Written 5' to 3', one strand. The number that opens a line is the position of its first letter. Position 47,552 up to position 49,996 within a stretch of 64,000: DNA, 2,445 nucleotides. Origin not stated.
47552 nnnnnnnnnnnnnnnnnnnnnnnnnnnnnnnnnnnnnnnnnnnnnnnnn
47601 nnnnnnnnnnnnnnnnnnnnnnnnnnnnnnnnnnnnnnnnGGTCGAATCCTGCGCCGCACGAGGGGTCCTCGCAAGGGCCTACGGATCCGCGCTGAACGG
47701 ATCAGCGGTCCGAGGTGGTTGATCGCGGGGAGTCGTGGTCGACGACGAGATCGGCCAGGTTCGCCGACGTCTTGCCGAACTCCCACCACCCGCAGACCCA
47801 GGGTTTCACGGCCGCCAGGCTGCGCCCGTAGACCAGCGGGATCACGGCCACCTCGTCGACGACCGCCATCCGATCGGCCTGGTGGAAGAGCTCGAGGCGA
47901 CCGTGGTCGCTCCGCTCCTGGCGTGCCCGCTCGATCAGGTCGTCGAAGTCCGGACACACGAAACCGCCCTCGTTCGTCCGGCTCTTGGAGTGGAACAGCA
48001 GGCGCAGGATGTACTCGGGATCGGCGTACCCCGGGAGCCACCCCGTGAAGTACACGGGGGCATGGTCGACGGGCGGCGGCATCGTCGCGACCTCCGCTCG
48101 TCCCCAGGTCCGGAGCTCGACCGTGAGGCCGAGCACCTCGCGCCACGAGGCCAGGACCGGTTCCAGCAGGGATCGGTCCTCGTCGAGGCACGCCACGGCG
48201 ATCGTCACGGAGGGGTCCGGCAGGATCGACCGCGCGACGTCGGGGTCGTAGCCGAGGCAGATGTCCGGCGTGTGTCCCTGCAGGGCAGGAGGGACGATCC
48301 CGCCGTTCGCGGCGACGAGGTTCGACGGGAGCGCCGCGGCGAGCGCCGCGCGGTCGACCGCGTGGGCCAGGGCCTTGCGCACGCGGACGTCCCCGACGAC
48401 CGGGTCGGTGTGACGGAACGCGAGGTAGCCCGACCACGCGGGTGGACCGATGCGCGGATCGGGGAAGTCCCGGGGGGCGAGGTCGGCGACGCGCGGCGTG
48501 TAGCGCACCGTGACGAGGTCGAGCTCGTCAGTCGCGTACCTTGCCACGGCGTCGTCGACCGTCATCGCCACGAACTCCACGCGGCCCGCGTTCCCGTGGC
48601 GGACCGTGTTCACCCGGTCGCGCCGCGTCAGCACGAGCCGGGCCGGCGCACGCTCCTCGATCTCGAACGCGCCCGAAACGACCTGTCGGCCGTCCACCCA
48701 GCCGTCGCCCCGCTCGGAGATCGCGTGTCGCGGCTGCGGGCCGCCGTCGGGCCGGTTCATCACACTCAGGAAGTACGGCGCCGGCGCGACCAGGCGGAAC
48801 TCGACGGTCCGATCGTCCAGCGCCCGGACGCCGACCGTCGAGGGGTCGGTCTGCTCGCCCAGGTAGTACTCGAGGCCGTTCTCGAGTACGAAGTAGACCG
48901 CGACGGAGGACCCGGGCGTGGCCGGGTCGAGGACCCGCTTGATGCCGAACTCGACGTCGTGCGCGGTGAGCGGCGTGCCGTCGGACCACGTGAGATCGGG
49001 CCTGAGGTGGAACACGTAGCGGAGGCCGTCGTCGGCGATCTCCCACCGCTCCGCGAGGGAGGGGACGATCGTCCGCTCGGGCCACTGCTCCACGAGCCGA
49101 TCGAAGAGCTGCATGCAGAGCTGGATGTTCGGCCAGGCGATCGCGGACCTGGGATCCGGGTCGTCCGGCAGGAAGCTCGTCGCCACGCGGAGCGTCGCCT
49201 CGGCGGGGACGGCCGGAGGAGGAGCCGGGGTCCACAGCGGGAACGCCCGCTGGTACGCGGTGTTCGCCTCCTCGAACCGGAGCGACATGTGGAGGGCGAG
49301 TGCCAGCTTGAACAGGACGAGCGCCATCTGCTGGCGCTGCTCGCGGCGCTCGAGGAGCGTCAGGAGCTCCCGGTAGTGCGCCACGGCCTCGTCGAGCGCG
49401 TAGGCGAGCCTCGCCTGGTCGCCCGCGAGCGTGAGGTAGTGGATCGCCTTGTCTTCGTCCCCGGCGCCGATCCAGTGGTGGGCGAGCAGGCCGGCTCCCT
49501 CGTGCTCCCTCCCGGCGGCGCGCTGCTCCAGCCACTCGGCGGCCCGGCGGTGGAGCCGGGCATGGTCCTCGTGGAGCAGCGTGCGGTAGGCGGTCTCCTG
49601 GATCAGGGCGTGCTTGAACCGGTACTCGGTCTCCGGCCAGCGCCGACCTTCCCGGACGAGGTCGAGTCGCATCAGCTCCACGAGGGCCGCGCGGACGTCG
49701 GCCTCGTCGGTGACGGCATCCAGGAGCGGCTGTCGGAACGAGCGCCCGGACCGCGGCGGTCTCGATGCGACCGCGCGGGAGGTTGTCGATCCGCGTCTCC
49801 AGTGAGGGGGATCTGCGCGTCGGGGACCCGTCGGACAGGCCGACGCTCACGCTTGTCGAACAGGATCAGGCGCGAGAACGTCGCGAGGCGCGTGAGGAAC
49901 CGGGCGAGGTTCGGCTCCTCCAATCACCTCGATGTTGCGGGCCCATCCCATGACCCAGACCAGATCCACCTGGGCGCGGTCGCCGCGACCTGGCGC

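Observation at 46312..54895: Head-to-tail array of six LipJ-like (alpha/beta-hydrolase-fold + class III cyclase) paralogues in different states of decay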

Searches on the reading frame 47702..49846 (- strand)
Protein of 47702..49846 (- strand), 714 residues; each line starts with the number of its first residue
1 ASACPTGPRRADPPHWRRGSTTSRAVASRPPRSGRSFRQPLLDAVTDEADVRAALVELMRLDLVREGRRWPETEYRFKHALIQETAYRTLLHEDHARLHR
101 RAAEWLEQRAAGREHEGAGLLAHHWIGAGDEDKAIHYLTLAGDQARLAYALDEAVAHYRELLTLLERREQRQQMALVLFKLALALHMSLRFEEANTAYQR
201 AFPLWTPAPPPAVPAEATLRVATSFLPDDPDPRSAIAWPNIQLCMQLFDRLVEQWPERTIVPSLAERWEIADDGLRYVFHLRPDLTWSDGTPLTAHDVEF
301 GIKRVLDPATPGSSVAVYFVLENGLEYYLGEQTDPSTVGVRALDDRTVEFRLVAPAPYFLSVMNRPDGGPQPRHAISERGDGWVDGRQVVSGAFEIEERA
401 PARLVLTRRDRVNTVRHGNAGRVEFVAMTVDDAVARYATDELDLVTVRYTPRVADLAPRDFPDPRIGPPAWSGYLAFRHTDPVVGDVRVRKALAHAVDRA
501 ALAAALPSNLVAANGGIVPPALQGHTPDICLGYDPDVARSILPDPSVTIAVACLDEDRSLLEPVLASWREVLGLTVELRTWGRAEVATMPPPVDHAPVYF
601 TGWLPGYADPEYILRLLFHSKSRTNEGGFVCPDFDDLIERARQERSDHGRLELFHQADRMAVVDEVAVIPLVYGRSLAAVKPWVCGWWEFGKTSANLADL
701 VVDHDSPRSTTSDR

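Call 3: search_protein_families(library=pfam, proteins=[window:47702-49681:-], max_evalue=0.01)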
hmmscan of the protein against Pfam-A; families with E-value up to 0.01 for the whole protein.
window:47702-49681:- (659 aa): 2 families
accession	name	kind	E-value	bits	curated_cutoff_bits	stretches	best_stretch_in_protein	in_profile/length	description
PF00496.27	SBP_bac_5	-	9.3e-56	189.9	32.4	1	204-567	1-365/368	Bacterial extracellular solute-binding proteins, family 5 Middle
PF13424.12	TPR_12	-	0.007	17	30.1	1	96-149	19-74/77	Tetratricopeptide repeat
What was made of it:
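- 47702..49779 (-): 5'-truncated remnant of a ~1210-aa Cyclase-AAA_16-TPR-SBP_bac_5 (STAND-type) gene. The longest ORF, 47702-49681, is 659 aa. One further frameshift lies just after the junction. SBP_bac_5 E=9e-56 plus TPR (call 3).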

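Call 38: find_homologous_proteins(query=window:47702-49846:-, max_evalue=1e-10)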
Query window:47702-49846:- (714 aa): 1446 proteins with E <= 1e-10 among 8000 candidates; the best 120 are listed.
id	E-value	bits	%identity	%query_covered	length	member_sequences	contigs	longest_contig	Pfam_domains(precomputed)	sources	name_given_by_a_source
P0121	0.0e+0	1267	80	96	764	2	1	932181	PF00496.28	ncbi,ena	-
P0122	0.0e+0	1210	77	97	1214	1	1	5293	PF00496.28,PF00211.26,PF13191.13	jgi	jgi:ABC-type transport system substrate-binding protein/class 3 adenylate cyclase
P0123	0.0e+0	1193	77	97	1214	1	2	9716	PF00496.28,PF00211.26,PF13191.13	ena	-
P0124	0.0e+0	1184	76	96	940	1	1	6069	PF00496.28,PF13191.13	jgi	jgi:ABC-type oligopeptide transport system substrate-binding subunit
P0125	0.0e+0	1173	76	97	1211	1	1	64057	PF00496.28,PF00211.26,PF13191.13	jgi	jgi:ABC-type transport system substrate-binding protein/class 3 adenylate cyclase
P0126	0.0e+0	1168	77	94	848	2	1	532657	PF25873.1,PF00496.28,PF13191.13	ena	-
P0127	0.0e+0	1157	75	96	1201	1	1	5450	PF00496.28,PF00211.26,PF13191.13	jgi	jgi:ABC-type transport system substrate-binding protein/class 3 adenylate cyclase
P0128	0.0e+0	1152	75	96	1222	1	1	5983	PF00496.28,PF00211.26,PF13191.13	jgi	-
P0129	0.0e+0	1145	75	96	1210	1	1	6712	PF00496.28,PF00211.26,PF13191.13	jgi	jgi:ABC-type oligopeptide transport system substrate-binding subunit/class 3 adenylate cyclase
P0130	0.0e+0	1139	77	91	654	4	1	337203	PF00496.28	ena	-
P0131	0.0e+0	1127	74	94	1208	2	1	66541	PF00496.28,PF00211.26,PF13191.13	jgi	jgi:ABC-type oligopeptide transport system substrate-binding subunit/class 3 adenylate cyclase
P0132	0.0e+0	1118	74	94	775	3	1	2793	PF00496.28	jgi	-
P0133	0.0e+0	1113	74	94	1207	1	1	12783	PF00496.28,PF00211.26,PF13191.13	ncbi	-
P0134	0.0e+0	1111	73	96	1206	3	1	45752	PF00496.28,PF00211.26,PF13191.13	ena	-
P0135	0.0e+0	1077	71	95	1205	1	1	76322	PF00496.28,PF00211.26,PF13191.13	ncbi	-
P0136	0.0e+0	1070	71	94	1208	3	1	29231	PF00496.28,PF00211.26,PF13191.13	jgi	jgi:ABC-type oligopeptide transport system substrate-binding subunit/class 3 adenylate cyclase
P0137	0.0e+0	1069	71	94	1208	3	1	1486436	PF00496.28,PF00211.26,PF13191.13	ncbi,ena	-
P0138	0.0e+0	1069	71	94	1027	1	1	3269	PF00496.28,PF13191.13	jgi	jgi:ABC-type oligopeptide transport system substrate-binding subunit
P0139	0.0e+0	1067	71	94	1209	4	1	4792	PF00496.28,PF00211.26,PF13191.13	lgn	-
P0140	0.0e+0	1065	71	94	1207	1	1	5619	PF00496.28,PF00211.26,PF13191.13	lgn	-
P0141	0.0e+0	1063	71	94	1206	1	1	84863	PF00496.28,PF00211.26,PF13191.13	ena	-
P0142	0.0e+0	1059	71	95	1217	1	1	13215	PF00496.28,PF00211.26,PF13191.13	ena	-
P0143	0.0e+0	1056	70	94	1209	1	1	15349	PF00496.28,PF00211.26,PF13191.13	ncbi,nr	ncbi:MAG TPA: ABC transporter substrate-binding protein [Actinomycetota bacterium]|nr:ABC transporte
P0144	0.0e+0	1054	71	94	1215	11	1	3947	PF00496.28,PF00211.26,PF13191.13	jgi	jgi:ABC-type oligopeptide transport system substrate-binding subunit/class 3 adenylate cyclase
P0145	0.0e+0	1051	70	95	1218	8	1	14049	PF00496.28,PF00211.26,PF13191.13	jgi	jgi:ABC-type oligopeptide transport system substrate-binding subunit/class 3 adenylate cyclase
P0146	0.0e+0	1050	70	94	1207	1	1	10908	PF00496.28,PF00211.26,PF13191.13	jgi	jgi:ABC-type oligopeptide transport system substrate-binding subunit/class 3 adenylate cyclase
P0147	0.0e+0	1050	70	95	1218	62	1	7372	PF00496.28,PF00211.26,PF13191.13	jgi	jgi:ABC-type oligopeptide transport system substrate-binding subunit/class 3 adenylate cyclase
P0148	0.0e+0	1049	70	94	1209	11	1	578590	PF00496.28,PF00211.26,PF13191.13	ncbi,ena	-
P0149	0.0e+0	1049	71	94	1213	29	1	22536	PF00496.28,PF00211.26,PF13191.13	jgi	-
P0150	0.0e+0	1048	71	94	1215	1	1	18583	PF00496.28,PF00211.26,PF13191.13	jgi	jgi:ABC-type oligopeptide transport system substrate-binding subunit/class 3 adenylate cyclase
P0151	0.0e+0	1048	70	95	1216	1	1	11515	PF00496.28,PF00211.26,PF13191.13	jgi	-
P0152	0.0e+0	1047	71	94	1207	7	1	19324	PF00496.28,PF00211.26,PF13191.13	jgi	-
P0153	0.0e+0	1047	71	94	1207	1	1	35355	PF00496.28,PF00211.26,PF13191.13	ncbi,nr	ncbi:MAG TPA: ABC transporter substrate-binding protein [Actinomycetota bacterium]|nr:ABC transporte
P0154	0.0e+0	1046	69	95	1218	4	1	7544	PF00496.28,PF00211.26,PF13191.13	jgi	jgi:ABC-type oligopeptide transport system substrate-binding subunit/class 3 adenylate cyclase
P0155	0.0e+0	1044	70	94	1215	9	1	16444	PF00496.28,PF00211.26,PF13191.13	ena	-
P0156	0.0e+0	1043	70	94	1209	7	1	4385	PF00496.28,PF00211.26,PF13191.13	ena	-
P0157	0.0e+0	1041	71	94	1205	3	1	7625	PF00496.28,PF00211.26,PF13191.13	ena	-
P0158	0.0e+0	1039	70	94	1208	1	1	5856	PF00496.28,PF00211.26,PF13191.13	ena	-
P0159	0.0e+0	1039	70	94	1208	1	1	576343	PF00496.28,PF00211.26,PF13191.13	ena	-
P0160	0.0e+0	1039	69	95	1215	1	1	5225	PF00496.28,PF00211.26,PF13191.13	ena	-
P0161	0.0e+0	1038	70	94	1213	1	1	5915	PF00496.28,PF00211.26,PF13191.13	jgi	jgi:ABC-type oligopeptide transport system substrate-binding subunit/class 3 adenylate cyclase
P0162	0.0e+0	1035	68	95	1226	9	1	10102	PF00496.28,PF00211.26,PF13191.13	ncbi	ncbi:MAG: ATP-binding protein [Actinomycetota bacterium]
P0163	0.0e+0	1035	72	94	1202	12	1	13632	PF00496.28,PF00211.26,PF13191.13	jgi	jgi:ABC-type transport system substrate-binding protein/class 3 adenylate cyclase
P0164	0.0e+0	1034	69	95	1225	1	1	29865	PF00496.28,PF00211.26,PF13191.13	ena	-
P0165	0.0e+0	1032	70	94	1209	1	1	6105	PF00496.28,PF00211.26,PF13191.13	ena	-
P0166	0.0e+0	1029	69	94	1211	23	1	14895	PF00496.28,PF00211.26,PF13191.13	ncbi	ncbi:MAG: ABC transporter substrate-binding protein [Actinomycetota bacterium]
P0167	0.0e+0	1028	68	95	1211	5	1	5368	PF00496.28,PF00211.26,PF13191.13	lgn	-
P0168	0.0e+0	1028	69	94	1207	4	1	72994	PF00496.28,PF00211.26,PF13191.13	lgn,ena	-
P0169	0.0e+0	1027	71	94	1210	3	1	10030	PF00496.28,PF00211.26,PF13191.13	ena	-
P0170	0.0e+0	1026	69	95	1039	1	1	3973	PF00496.28,PF13191.13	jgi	jgi:ABC-type oligopeptide transport system substrate-binding subunit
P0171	0.0e+0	1024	68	97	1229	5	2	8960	PF00496.28,PF00211.26,PF13191.13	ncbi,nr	ncbi:MAG TPA: ABC transporter substrate-binding protein [Actinomycetota bacterium]|nr:ABC transporte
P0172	0.0e+0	1024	70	94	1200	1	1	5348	PF05729.19,PF00496.28,PF13401.13,PF00211.26,PF13191.13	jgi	jgi:ABC-type oligopeptide transport system substrate-binding subunit/class 3 adenylate cyclase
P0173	0.0e+0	1023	70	94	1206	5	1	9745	PF00496.28,PF00211.26,PF13191.13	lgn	-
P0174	0.0e+0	1023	68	95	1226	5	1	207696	PF00496.28,PF13401.13,PF00211.26,PF13191.13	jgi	jgi:ABC-type oligopeptide transport system substrate-binding subunit/class 3 adenylate cyclase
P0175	0.0e+0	1022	70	94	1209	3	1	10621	PF00496.28,PF00211.26,PF13191.13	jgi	jgi:ABC-type oligopeptide transport system substrate-binding subunit/class 3 adenylate cyclase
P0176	0.0e+0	1022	69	95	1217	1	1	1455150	PF00496.28,PF00211.26,PF13191.13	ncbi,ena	-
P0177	0.0e+0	1021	68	95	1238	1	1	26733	PF00496.28,PF00211.26,PF13191.13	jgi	jgi:ABC-type oligopeptide transport system substrate-binding subunit/class 3 adenylate cyclase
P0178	0.0e+0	1018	69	95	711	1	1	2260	PF00496.28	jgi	jgi:oligopeptide transport system substrate-binding protein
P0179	0.0e+0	1018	72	90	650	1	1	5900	PF00496.28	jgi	jgi:ABC-type transport system substrate-binding protein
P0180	0.0e+0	1015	69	94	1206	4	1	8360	PF05729.19,PF00496.28,PF13401.13,PF00211.26,PF13191.13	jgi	jgi:ABC-type oligopeptide transport system substrate-binding subunit/class 3 adenylate cyclase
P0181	0.0e+0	1014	69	94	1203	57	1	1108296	PF00496.28,PF00211.26,PF13191.13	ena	-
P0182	0.0e+0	1014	69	94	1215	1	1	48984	PF00496.28,PF13401.13,PF00211.26,PF13191.13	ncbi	ncbi:MAG: ABC transporter substrate-binding protein [Actinomycetota bacterium]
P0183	0.0e+0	1014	68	95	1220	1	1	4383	PF00496.28,PF00211.26,PF13191.13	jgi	jgi:ABC-type oligopeptide transport system substrate-binding subunit/class 3 adenylate cyclase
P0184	0.0e+0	1013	66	97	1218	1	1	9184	PF00496.28,PF13401.13,PF00211.26,PF13191.13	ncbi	-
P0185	0.0e+0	1013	69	94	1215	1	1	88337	PF00496.28,PF13401.13,PF00211.26,PF13191.13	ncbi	ncbi:MAG: ABC transporter substrate-binding protein [Actinomycetota bacterium]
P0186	0.0e+0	1013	69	94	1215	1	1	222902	PF00496.28,PF13401.13,PF00211.26,PF13191.13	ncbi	ncbi:MAG: ABC transporter substrate-binding protein [Actinomycetota bacterium]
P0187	0.0e+0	1013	69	94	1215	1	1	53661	PF00496.28,PF00211.26,PF13191.13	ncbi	ncbi:MAG: ABC transporter substrate-binding protein [Actinomycetota bacterium]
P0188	0.0e+0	1013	68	94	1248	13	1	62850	PF00496.28,PF00211.26,PF13191.13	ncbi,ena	-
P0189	0.0e+0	1013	68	94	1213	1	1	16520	PF00496.28,PF00211.26,PF13191.13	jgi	jgi:ABC-type oligopeptide transport system substrate-binding subunit/class 3 adenylate cyclase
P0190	0.0e+0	1012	69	94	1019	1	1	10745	PF00496.28,PF13191.13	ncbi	ncbi:MAG: ABC transporter substrate-binding protein, partial [Actinomycetota bacterium]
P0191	0.0e+0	1011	69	94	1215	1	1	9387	PF00496.28,PF00211.26,PF13191.13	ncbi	ncbi:MAG: ABC transporter substrate-binding protein [Actinomycetota bacterium]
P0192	0.0e+0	1011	69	94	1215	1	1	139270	PF00496.28,PF00211.26,PF13191.13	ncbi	ncbi:MAG: ABC transporter substrate-binding protein [Actinomycetota bacterium]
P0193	1.9e-298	1010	67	95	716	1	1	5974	PF00496.28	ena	-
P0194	2.1e-298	1010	69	94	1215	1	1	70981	PF00496.28,PF13401.13,PF00211.26,PF13191.13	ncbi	ncbi:MAG: ABC transporter substrate-binding protein [Actinomycetota bacterium]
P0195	2.1e-298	1010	69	95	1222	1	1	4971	PF00496.28,PF13401.13,PF00211.26,PF13191.13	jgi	-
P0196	2.5e-298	1010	69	94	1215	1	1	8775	PF00496.28,PF13401.13,PF00211.26,PF13191.13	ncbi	ncbi:MAG: ABC transporter substrate-binding protein [Actinomycetota bacterium]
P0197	5.7e-298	1009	68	94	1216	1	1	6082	PF00496.28,PF00211.26,PF13191.13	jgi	jgi:ABC-type transport system substrate-binding protein/class 3 adenylate cyclase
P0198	5.8e-298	1009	67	96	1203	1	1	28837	PF00496.28,PF13401.13,PF00211.26,PF13191.13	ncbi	ncbi:MAG: ATP-binding protein [Actinomycetota bacterium]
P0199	6.1e-298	1008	68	95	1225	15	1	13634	PF00496.28,PF13401.13,PF00211.26,PF13191.13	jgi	jgi:ABC-type oligopeptide transport system substrate-binding subunit/class 3 adenylate cyclase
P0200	7.3e-298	1008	68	95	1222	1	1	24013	PF00496.28,PF13401.13,PF00211.26,PF13191.13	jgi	jgi:ABC-type oligopeptide transport system substrate-binding subunit/class 3 adenylate cyclase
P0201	8.3e-298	1008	69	94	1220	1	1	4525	PF00496.28,PF00211.26,PF13191.13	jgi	jgi:ABC-type transport system substrate-binding protein/class 3 adenylate cyclase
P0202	2.0e-297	1007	69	95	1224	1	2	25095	PF00496.28,PF00211.26,PF13191.13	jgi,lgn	jgi:ABC-type oligopeptide transport system substrate-binding subunit/class 3 adenylate cyclase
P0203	2.8e-297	1006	67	94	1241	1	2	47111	PF00496.28,PF13401.13,PF00211.26,PF13191.13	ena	-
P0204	1.4e-296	1004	70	90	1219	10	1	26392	PF00496.28,PF00211.26,PF13191.13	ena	-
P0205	4.5e-296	1002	68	95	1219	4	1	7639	PF00496.28,PF00211.26,PF13191.13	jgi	jgi:ABC-type oligopeptide transport system substrate-binding subunit/class 3 adenylate cyclase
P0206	5.4e-296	1002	68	94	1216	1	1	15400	PF00496.28,PF13401.13,PF00211.26,PF13191.13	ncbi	ncbi:MAG: ABC transporter substrate-binding protein [Actinomycetota bacterium]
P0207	6.4e-296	1002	68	95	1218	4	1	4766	PF00496.28,PF00211.26,PF13191.13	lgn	-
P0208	6.5e-296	1002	69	94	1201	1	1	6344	PF00496.28,PF00211.26,PF13191.13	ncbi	ncbi:MAG TPA: ABC transporter substrate-binding protein [Actinomycetota bacterium]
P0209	1.7e-295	1000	66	96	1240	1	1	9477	PF00496.28,PF13401.13,PF00211.26,PF13191.13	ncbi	-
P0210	2.3e-295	1000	67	95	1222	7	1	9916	PF00496.28,PF00211.26,PF13191.13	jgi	jgi:ABC-type oligopeptide transport system substrate-binding subunit/class 3 adenylate cyclase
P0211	3.2e-295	999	67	96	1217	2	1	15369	PF00496.28,PF00211.26,PF13191.13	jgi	jgi:ABC-type oligopeptide transport system substrate-binding subunit/class 3 adenylate cyclase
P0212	3.6e-295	999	66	97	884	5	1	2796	PF00496.28,PF13191.13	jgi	jgi:ABC-type oligopeptide transport system substrate-binding subunit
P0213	3.8e-295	999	67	95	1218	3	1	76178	PF00496.28,PF00211.26,PF13191.13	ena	-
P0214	4.2e-295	999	66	95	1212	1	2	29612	PF00496.28,PF00211.26,PF13191.13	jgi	jgi:ABC-type oligopeptide transport system substrate-binding subunit/class 3 adenylate cyclase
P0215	6.1e-295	999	69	94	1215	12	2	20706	PF00496.28,PF13401.13,PF00211.26,PF13191.13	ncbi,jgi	ncbi:MAG TPA: ABC transporter substrate-binding protein [Actinomycetota bacterium]|jgi:ABC-type olig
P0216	6.8e-295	998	68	95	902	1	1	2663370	PF00496.28,PF13191.13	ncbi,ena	-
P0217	9.4e-295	998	68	95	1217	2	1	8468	PF00496.28,PF00211.26,PF13191.13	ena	-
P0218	1.2e-294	998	67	95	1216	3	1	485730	PF00496.28,PF13401.13,PF00211.26,PF13191.13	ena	-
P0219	1.2e-294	998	66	95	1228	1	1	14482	PF00496.28,PF13401.13,PF00211.26,PF13191.13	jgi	jgi:ABC-type oligopeptide transport system substrate-binding subunit/class 3 adenylate cyclase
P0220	3.3e-294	996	68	94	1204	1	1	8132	PF00496.28,PF00211.26,PF13191.13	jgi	jgi:ABC-type oligopeptide transport system substrate-binding subunit/class 3 adenylate cyclase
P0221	4.7e-294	996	69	93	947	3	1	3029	PF00496.28,PF13191.13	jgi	jgi:ABC-type oligopeptide transport system substrate-binding subunit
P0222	7.1e-294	995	68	94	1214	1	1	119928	PF00496.28,PF00211.26,PF13191.13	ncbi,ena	-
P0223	1.0e-293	995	68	95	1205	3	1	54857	PF00496.28,PF00211.26,PF13191.13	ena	-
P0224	1.0e-293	994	67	95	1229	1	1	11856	PF00496.28,PF00211.26,PF13191.13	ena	-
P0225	1.4e-293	994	66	95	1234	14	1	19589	PF00496.28,PF00211.26,PF13191.13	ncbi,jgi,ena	-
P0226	2.9e-293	993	67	94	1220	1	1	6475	PF00496.28,PF00211.26,PF13191.13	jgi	jgi:ABC-type oligopeptide transport system substrate-binding subunit/class 3 adenylate cyclase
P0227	3.0e-293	993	66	95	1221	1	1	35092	PF00496.28,PF00211.26,PF13191.13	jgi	jgi:ABC-type oligopeptide transport system substrate-binding subunit/class 3 adenylate cyclase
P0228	3.5e-293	993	67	95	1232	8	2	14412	PF00496.28,PF00211.26,PF13191.13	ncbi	-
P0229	7.1e-293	992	67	95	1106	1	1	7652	PF00496.28,PF13401.13,PF00211.26,PF13191.13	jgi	jgi:ABC-type transport system substrate-binding protein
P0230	7.4e-293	992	67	94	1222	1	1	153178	PF00496.28,PF00211.26,PF13191.13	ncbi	-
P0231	8.3e-293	992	67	94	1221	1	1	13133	PF00496.28,PF00211.26,PF13191.13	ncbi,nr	ncbi:MAG TPA: ABC transporter substrate-binding protein [Actinomycetes bacterium]|nr:ABC transporter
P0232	9.3e-293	991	68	95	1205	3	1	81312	PF00496.28,PF00211.26,PF13191.13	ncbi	-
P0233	1.2e-292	991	67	95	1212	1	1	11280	PF00496.28,PF00211.26,PF13191.13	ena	-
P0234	1.8e-292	990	67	95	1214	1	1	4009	PF00496.28,PF00211.26,PF13191.13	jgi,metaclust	metaclust:\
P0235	1.9e-292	990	67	96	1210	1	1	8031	PF00496.28,PF00211.26,PF13191.13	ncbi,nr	ncbi:MAG TPA: ABC transporter substrate-binding protein [Actinomycetota bacterium]|nr:ABC transporte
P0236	2.9e-292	990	67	95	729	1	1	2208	PF00496.28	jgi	jgi:oligopeptide transport system substrate-binding protein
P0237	4.8e-292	989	67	95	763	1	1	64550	PF00496.28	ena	-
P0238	6.1e-292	989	66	97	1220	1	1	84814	PF00496.28,PF00211.26,PF13191.13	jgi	jgi:ABC-type oligopeptide transport system substrate-binding subunit/class 3 adenylate cyclase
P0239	6.9e-292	988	68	94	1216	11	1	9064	PF00496.28,PF00211.26,PF13191.13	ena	-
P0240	7.2e-292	988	67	95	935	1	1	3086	PF00496.28,PF13191.13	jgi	jgi:ABC-type oligopeptide transport system substrate-binding subunit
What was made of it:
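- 47702..49779 (-): Homologues are ~1210 aa with PF00211+PF13191+PF00496 (call 38).
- Closest known: STAND-type multidomain cyclases. Same: More than 100 homologues share the full architecture (call 38).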

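Call 39: find_encoding_contigs(protein=P0121, flank=10000, max_places=2)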
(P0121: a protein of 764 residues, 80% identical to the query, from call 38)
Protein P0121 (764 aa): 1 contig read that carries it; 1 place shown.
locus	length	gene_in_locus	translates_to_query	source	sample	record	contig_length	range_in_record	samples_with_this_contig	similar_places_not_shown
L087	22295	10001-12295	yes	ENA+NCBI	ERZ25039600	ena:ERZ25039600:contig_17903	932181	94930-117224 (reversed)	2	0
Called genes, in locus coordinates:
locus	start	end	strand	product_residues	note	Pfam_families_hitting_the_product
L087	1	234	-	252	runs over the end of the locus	-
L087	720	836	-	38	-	-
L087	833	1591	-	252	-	PF02629:CoA_binding, PF13380:CoA_binding_2 (faint), PF13607:Succ_CoA_lig, PF00549:Ligase_CoA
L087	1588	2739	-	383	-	PF08442:ATP-grasp_2, PF13549:ATP-grasp_5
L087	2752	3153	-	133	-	PF02310:B12-binding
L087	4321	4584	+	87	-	-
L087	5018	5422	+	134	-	-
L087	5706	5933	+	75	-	-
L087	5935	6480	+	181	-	PF00561:Abhydrolase_1 (weak)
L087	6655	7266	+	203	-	PF00211:Guanylate_cyc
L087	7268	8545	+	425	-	PF00561:Abhydrolase_1, PF12146:Hydrolase_4 (weak)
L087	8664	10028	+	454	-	PF00211:Guanylate_cyc, PF13191:AAA_16, PF13401:AAA_22 (faint)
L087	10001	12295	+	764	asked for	PF00496:SBP_bac_5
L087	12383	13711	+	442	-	PF00561:Abhydrolase_1 (weak), PF00211:Guanylate_cyc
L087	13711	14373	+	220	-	PF00027:cNMP_binding, PF13545:HTH_Crp_2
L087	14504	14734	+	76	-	-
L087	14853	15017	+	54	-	-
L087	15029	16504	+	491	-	PF20254:DMFA2_C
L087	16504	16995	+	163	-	PF01243:PNPOx_N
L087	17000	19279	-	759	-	PF00580:UvrD-helicase, PF13245:AAA_19, PF13604:AAA_30 (faint), PF01443:Viral_helicase1 (faint), PF13361:UvrD_C, PF13538:UvrD_C_2, PF21196:PcrA_UvrD_tudor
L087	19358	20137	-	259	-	PF12146:Hydrolase_4, PF00561:Abhydrolase_1, PF00975:Thioesterase (weak), PF12697:Abhydrolase_6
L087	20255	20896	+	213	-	PF04203:Sortase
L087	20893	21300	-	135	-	-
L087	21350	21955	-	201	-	PF13302:Acetyltransf_3, PF00583:Acetyltransf_1 (weak)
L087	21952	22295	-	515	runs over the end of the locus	PF00117:GATase, PF07722:Peptidase_C26, PF02540:NAD_synthase (faint), PF03054:tRNA_Me_trans (faint), PF00958:GMP_synt_C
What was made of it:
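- The closest comparator, L087, clearly contains indel errors or mutations of its own: its sucD and STAND genes are split (call 39). The related long contig L087 has split housekeeping genes (call 39).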
